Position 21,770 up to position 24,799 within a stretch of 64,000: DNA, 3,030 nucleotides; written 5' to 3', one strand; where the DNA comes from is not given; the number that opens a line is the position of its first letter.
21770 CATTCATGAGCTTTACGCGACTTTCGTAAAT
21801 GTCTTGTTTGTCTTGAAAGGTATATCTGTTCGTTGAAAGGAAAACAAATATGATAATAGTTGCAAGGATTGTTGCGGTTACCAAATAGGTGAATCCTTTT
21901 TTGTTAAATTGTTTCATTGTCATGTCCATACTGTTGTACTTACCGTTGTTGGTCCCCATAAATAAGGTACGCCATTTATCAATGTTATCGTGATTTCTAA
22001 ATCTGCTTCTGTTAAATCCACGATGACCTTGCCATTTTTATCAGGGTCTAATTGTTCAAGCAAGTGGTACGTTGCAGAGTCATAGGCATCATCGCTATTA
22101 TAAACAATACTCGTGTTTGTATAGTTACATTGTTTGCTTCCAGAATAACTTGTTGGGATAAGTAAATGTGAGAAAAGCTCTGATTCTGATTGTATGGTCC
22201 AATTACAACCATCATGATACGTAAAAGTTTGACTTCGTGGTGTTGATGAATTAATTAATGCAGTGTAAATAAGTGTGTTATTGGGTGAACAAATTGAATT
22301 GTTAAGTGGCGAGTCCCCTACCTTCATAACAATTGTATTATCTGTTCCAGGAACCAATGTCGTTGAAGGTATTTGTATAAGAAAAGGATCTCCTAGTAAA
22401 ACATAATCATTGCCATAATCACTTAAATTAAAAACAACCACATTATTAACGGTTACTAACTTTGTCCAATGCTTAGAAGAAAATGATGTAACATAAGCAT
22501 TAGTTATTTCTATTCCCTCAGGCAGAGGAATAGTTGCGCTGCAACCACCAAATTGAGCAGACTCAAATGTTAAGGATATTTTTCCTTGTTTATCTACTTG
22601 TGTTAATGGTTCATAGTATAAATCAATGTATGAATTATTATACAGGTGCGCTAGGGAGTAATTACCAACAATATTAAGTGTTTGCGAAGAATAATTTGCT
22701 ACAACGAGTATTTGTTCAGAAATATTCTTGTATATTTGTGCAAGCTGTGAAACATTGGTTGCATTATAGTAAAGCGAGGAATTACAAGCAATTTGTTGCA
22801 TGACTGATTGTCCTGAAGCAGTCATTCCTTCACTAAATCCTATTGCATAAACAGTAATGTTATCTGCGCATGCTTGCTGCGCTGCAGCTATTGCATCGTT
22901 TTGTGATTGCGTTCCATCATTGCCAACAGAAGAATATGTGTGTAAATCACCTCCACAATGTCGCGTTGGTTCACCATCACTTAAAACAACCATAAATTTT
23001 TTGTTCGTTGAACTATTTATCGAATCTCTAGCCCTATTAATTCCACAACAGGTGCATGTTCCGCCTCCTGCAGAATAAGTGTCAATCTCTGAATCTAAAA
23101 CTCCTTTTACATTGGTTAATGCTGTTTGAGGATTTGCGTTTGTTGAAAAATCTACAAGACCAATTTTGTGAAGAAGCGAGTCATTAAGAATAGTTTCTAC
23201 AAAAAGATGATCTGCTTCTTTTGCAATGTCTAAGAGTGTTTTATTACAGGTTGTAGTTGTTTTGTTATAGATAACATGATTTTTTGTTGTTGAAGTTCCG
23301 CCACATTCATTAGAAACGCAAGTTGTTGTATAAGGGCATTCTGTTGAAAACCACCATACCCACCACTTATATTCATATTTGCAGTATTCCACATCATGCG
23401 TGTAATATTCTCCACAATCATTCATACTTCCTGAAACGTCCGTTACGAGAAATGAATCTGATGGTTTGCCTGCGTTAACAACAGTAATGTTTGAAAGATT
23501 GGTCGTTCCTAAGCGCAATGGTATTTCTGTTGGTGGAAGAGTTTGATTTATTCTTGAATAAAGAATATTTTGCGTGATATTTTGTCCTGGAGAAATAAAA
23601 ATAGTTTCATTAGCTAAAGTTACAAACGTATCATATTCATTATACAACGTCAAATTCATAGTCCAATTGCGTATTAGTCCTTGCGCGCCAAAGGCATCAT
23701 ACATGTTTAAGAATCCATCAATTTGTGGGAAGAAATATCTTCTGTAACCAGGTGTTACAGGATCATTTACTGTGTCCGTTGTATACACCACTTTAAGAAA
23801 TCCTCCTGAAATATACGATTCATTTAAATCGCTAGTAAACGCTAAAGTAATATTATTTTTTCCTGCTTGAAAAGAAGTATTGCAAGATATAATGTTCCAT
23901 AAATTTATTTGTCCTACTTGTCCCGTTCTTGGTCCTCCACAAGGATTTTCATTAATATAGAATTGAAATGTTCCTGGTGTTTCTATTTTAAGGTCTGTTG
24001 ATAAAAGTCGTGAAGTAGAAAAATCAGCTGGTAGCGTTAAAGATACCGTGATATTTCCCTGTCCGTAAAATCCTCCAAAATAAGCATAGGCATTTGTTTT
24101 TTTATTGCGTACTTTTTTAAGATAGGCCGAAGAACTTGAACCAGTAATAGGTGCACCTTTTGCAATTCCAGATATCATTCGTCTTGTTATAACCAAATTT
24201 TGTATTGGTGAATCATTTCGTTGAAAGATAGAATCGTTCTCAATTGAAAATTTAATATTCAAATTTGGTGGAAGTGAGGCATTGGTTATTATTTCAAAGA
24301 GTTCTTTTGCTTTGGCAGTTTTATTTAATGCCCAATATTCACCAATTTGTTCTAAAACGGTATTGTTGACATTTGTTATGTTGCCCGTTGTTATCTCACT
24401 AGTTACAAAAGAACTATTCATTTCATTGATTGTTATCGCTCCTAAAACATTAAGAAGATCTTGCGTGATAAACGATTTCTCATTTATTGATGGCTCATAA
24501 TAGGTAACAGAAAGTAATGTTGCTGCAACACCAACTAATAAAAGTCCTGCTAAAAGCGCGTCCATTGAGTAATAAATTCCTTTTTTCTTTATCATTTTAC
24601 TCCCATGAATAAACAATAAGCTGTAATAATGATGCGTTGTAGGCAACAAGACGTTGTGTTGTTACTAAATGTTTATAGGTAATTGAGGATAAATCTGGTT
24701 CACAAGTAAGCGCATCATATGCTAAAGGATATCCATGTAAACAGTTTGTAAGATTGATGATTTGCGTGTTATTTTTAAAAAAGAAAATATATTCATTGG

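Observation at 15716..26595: Eleven-gene single-strand type-IV-pilus-like locus with a 909-aa vWA-domain pilin-like adhesin and heavy N-glycosylation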

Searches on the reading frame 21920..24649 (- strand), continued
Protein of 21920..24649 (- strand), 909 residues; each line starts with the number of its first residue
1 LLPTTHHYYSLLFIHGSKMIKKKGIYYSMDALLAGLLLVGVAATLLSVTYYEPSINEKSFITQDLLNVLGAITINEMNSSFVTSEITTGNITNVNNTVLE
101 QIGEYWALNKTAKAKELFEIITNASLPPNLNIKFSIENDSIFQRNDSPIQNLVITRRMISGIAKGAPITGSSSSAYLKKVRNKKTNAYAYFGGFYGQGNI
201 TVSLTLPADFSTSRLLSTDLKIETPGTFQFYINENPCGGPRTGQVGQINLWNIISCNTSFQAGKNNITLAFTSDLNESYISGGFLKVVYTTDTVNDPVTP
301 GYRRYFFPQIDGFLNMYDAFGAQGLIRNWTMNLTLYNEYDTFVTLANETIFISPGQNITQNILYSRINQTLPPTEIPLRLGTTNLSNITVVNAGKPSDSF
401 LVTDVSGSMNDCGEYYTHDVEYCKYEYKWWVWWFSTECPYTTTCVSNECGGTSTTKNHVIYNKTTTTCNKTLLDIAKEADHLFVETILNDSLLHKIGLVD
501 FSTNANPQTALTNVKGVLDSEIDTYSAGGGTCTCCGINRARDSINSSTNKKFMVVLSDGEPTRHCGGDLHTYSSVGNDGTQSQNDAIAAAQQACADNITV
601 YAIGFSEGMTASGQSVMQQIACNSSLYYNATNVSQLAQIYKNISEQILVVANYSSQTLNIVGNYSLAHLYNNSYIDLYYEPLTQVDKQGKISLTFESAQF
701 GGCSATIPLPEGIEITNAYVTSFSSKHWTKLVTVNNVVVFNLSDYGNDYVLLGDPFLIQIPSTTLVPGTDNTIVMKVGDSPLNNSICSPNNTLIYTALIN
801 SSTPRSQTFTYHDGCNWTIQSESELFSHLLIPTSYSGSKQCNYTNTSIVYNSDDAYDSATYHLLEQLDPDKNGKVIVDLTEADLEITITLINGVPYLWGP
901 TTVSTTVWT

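Call 39: fold_search(model_id=the predicted structure, library=pdb)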
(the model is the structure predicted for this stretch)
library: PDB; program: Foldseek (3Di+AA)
matches with E <= 10: 1334; with E <= 0.001: 201
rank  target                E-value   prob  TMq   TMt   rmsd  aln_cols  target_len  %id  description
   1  6tnj                  1.3e-10  1.00  0.21  0.61   6.7       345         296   15  Crystal structure of the vWF domain of the type V pili tip protein Mfa5 from Porphyromonas gingivalis (released 2020-12-02)
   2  6m48_B                5.4e-10  1.00  0.21  0.23  14.2       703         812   11  Crystal structure of pilus adhesin, SpaC from Lactobacillus rhamnosus GG - P21212 form (released 2020-07-29)
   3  6m48_A                8.3e-10  1.00  0.23  0.24  11.8       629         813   12  Crystal structure of pilus adhesin, SpaC from Lactobacillus rhamnosus GG - P21212 form (released 2020-07-29)
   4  6m3y                  9.7e-10  1.00  0.21  0.23  15.1       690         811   12  Crystal structure of pilus adhesin, SpaC from Lactobacillus rhamnosus GG - open conformation (released 2020-07-29)
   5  6to1                  4.1e-09  1.00  0.20  0.31  17.1       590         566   12  Crystal structure of three N-terminal domains of the type V pili tip protein Mfa5 from Porphyromonas gingivalis (released 2020-12-02)
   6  9rt2_C1               1.6e-08  1.00  0.19  0.54  11.7       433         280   12  NetF - ANTXR2 structure (C4) (released 2026-02-18)
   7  3n2n_A                1.8e-08  1.00  0.18  0.79   5.2       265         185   14  The Crystal Structure of Tumor Endothelial Marker 8 (TEM8) extracellular domain (released 2011-01-05)
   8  3ibs_B                4.2e-08  1.00  0.17  0.68   6.7       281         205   17  Crystal structure of conserved hypothetical protein BatB from Bacteroides thetaiotaomicron (released 2009-08-25)
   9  3ibs_A                4.6e-08  1.00  0.17  0.71   6.4       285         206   17  Crystal structure of conserved hypothetical protein BatB from Bacteroides thetaiotaomicron (released 2009-08-25)
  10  4cnb_A                7.1e-08  1.00  0.17  0.38   7.0       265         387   16  Structure of proximal thread matrix protein 1 (PTMP1) from the mussel byssus - Crystal form 2 (released 2014-03-12)
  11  4cn9_A                7.1e-08  1.00  0.18  0.38   8.6       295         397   14  structure of proximal thread matrix protein 1 (PTMP1) from the mussel byssus with zinc occupied MIDAS motif (released 2014-03-12)
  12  4cnb_B                8.4e-08  1.00  0.18  0.38   8.5       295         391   14  Structure of proximal thread matrix protein 1 (PTMP1) from the mussel byssus - Crystal form 2 (released 2014-03-12)
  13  7n1o                  9.3e-08  1.00  0.17  0.57   6.3       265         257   17  The von Willebrand factor A domain of human capillary morphogenesis gene II, flexibly fused to the 1TEL crystallization  (released 2021-06-09)
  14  7o4i_6                9.8e-08  1.00  0.17  0.41  16.1       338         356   10  Yeast RNA polymerase II transcription pre-initiation complex with initial transcription bubble (released 2021-06-16)
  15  8fzu_A                1.2e-07  1.00  0.17  0.58   4.2       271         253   15  The von Willebrand factor A domain of human capillary morphogenesis gene II, flexibly fused to the 1TEL crystallizatio (released 2023-07-19)
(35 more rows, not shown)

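Call 40: find_encoding_contigs(protein=P0054, flank=10000, max_places=1)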
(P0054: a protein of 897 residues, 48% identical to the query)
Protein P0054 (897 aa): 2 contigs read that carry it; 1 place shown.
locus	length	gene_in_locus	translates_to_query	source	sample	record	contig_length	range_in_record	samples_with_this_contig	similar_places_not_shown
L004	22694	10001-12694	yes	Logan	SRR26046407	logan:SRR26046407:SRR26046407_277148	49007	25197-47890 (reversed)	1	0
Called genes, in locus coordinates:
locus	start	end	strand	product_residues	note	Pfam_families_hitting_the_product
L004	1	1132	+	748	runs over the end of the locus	?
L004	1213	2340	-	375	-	-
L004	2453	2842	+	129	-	PF01092:Ribosomal_S6e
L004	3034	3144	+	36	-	-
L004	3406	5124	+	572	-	PF03485:Arg_tRNA_synt_N, PF00750:tRNA-synt_1d, PF05746:DALR_1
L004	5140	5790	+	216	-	PF04851:ResIII, PF00270:DEAD, PF22527:DEXQc_Suv3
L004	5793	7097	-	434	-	-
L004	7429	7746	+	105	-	PF03692:CxxCxxCC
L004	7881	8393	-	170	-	-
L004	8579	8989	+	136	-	-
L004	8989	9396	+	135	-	-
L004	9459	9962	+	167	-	PF23958:DUF7287 (weak)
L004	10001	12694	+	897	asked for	PF13519:VWA_2 (faint), PF00092:VWA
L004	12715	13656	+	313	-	-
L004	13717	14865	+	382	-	-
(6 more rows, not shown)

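Call 41: find_encoding_contigs(protein=P0063, flank=10000, max_places=1)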
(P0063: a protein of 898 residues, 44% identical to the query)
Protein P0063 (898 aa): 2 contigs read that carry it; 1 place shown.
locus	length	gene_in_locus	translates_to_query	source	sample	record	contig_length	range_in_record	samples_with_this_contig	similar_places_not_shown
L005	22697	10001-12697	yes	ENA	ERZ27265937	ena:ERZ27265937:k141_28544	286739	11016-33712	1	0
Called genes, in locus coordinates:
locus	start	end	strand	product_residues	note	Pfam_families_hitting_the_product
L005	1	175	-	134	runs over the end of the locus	-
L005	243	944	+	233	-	PF12705:PDDEXK_1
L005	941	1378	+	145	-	-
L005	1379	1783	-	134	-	-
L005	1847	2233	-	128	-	-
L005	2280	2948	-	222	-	-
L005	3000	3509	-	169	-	-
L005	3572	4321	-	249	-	PF00106:adh_short, PF08659:KR, PF13561:adh_short_C2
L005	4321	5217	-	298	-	PF00924:MS_channel_2nd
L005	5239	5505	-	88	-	-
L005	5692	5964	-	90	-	-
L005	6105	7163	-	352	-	-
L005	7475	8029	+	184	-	-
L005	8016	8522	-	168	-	-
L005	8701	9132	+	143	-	-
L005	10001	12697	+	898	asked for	PF00092:VWA (weak), PF13519:VWA_2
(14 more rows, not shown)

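Call 42: find_encoding_contigs(protein=P0026, flank=10000, max_places=1)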
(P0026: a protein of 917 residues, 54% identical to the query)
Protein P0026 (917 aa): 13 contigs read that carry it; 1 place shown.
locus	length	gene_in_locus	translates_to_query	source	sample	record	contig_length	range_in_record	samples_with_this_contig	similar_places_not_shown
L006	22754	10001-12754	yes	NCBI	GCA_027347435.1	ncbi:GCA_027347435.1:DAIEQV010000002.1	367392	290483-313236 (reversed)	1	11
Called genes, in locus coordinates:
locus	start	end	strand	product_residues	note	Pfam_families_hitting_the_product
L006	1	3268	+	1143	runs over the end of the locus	-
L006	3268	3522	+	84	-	-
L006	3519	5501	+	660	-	-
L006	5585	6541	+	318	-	PF03215:Rad17 (weak), PF05496:RuvB_N, PF13173:AAA_14 (faint), PF00004:AAA, PF13177:DNA_pol3_delta2, PF25361:AAA_lid_RFC1 (weak), PF08542:Rep_fac_C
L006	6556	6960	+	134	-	-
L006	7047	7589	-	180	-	PF13302:Acetyltransf_3, PF13420:Acetyltransf_4, PF00583:Acetyltransf_1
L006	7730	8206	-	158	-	-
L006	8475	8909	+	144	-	-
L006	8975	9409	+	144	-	-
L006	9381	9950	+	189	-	-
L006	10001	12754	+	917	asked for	PF13519:VWA_2 (weak), PF00092:VWA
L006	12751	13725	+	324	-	-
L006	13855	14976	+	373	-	-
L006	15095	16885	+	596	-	PF00437:T2SSE, PF23989:PilB3_C (weak)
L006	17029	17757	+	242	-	PF00482:T2SSF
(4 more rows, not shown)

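Call 47: find_related_loci(query=A1, collection=genome_contigs, flank=10000)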
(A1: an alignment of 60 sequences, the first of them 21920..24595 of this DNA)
Query A1 (891 aa) in genome_contigs; peptide patterns used: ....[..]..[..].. (x = any residue, [..] = any of these).
375 stretches matched a pattern; 367 encode a relative of the query (tblastn E <= 1e-3); the best 80 are kept; 80 distinct loci.
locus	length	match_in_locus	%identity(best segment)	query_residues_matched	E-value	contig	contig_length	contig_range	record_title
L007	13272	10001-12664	58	1-890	0e+0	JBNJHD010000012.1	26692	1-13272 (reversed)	MAG: Nanobdellota archaeon isolate Y22_14dBSe1.bin.74 NODE_652_length_26692_cov_14.262400, whole genome shotgun sequence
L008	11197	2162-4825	59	3-890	0e+0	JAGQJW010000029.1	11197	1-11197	MAG: Nanoarchaeota archaeon isolate HKST-UBA04 NODE_29_length_11197_cov_3.310791, whole genome shotgun sequence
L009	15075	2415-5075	55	1-890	0e+0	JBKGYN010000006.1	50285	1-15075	MAG: Candidatus Woesearchaeota archaeon isolate C1M08_52 NODE_162_length_50285_cov_12.078240, whole genome shotgun seque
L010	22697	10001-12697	54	4-890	0e+0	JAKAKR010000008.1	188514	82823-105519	MAG: Nanoarchaeota archaeon isolate WY4.bin80 NODE_48_length_188514_cov_3.430269, whole genome shotgun sequence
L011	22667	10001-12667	54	4-890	0e+0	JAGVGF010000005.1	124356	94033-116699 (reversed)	MAG: archaeon isolate DeMMO2_15 c_000000042165, whole genome shotgun sequence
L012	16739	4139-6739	49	42-891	0e+0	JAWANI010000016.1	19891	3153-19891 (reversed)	MAG: Candidatus Woesearchaeota archaeon isolate SRBZ-2_201901_bins_195 SRBZ-2_201901_bins_195_scaffold_16, whole genome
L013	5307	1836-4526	45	4-890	0e+0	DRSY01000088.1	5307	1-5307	MAG TPA_asm: Candidatus Woesearchaeota archaeon isolate HyVt-71 Ga0136651_10009595, whole genome shotgun sequence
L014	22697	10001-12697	45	2-889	0e+0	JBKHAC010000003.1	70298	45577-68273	MAG: Candidatus Woesearchaeota archaeon isolate D1M01_101 NODE_253_length_70298_cov_7.557337, whole genome shotgun seque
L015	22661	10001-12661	42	4-890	0e+0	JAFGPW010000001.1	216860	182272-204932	MAG: Candidatus Woesearchaeota archaeon isolate Zod_Metabat.712 k87_556085, whole genome shotgun sequence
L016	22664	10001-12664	43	4-890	0e+0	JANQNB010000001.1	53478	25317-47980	MAG: Candidatus Nanoarchaeia archaeon isolate PL23a_bin.69 k99_1280054, whole genome shotgun sequence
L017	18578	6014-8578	43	35-889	0e+0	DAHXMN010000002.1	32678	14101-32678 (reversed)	MAG TPA_asm: Candidatus Woesearchaeota archaeon isolate clean1619 NODE_2_length_32678_cov_4.563234, whole genome shotgun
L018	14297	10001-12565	42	35-889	0e+0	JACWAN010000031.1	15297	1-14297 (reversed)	MAG: Candidatus Woesearchaeota archaeon isolate A_NAN_12 k141_110733, whole genome shotgun sequence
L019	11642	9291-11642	46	1-759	0e+0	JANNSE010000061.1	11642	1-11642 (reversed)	MAG: Candidatus Woesearchaeota archaeon isolate SOY_31_metabat_27 SOY_31_k141_1011520, whole genome shotgun sequence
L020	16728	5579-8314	45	2-890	0e+0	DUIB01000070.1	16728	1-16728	MAG TPA_asm: Candidatus Woesearchaeota archaeon isolate UBA12459 contig_7916, whole genome shotgun sequence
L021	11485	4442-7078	42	3-890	0e+0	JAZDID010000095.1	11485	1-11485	MAG: Nanoarchaeota archaeon isolate MEGAHIT-group-0.384 k141_10245940, whole genome shotgun sequence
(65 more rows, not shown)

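Call 97: search_protein_representatives(alignment_id=A1)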
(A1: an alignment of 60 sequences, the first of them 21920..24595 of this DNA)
Query: 60 sequences, 887 profile positions. Proteins with E-value up to 0.001 (for the whole library): 14140; up to 1e-10: 3786; up to 1e-30: 790. The best 150 are listed.
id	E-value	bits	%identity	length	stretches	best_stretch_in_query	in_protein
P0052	0.0e+00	1201.8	-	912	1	2-887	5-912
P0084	0.0e+00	1189.0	-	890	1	1-887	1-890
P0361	0.0e+00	1124.6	-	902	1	4-887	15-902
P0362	0.0e+00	1119.3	-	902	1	3-887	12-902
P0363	0.0e+00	1116.5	-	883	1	3-887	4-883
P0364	0.0e+00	1070.9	-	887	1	11-887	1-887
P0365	5.4e-298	1007.3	-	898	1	3-886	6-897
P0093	2.9e-294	995.0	-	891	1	5-887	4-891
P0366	2.1e-293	992.1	-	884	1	1-886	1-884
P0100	4.1e-281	951.5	-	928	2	2-400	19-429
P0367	5.0e-277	937.9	-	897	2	449-887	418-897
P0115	7.7e-276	934.0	-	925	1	2-887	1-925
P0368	2.3e-272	922.5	-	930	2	448-887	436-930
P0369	5.6e-272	921.2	-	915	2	449-887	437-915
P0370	8.7e-272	920.6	-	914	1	1-887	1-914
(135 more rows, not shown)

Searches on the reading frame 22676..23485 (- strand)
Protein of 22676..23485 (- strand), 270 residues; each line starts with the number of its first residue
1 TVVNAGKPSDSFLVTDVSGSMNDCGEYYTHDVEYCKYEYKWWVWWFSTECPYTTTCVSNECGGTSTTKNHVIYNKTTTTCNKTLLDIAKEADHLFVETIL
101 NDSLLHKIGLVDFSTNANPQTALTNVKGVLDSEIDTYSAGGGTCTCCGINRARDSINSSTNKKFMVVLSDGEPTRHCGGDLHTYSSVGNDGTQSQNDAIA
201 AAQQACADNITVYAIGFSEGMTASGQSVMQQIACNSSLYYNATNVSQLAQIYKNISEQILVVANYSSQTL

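Call 100: search_dna_similar(query=window:22676-23485:-, collection=plasmids, mode=protein, max_evalue=0.001, max_rows=25)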
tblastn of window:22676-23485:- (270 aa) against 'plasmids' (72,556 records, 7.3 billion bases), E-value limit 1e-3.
Records with a match: 1; places in all: 1; records where one place covers at least 80% of the query: 0.
Best place of each record, by identity: <60% 1.
By first word of the organism name: Pusillibacter 1.
By predicted mobility (MOB-suite, as given by PLSDB): conjugative 1.
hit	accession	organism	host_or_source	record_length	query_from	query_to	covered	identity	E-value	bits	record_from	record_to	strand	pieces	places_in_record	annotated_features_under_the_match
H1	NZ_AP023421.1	Pusillibacter faecalis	Homo sapiens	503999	8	175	62%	31.2%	9e-6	54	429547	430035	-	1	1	S-layer homology domain-containing protein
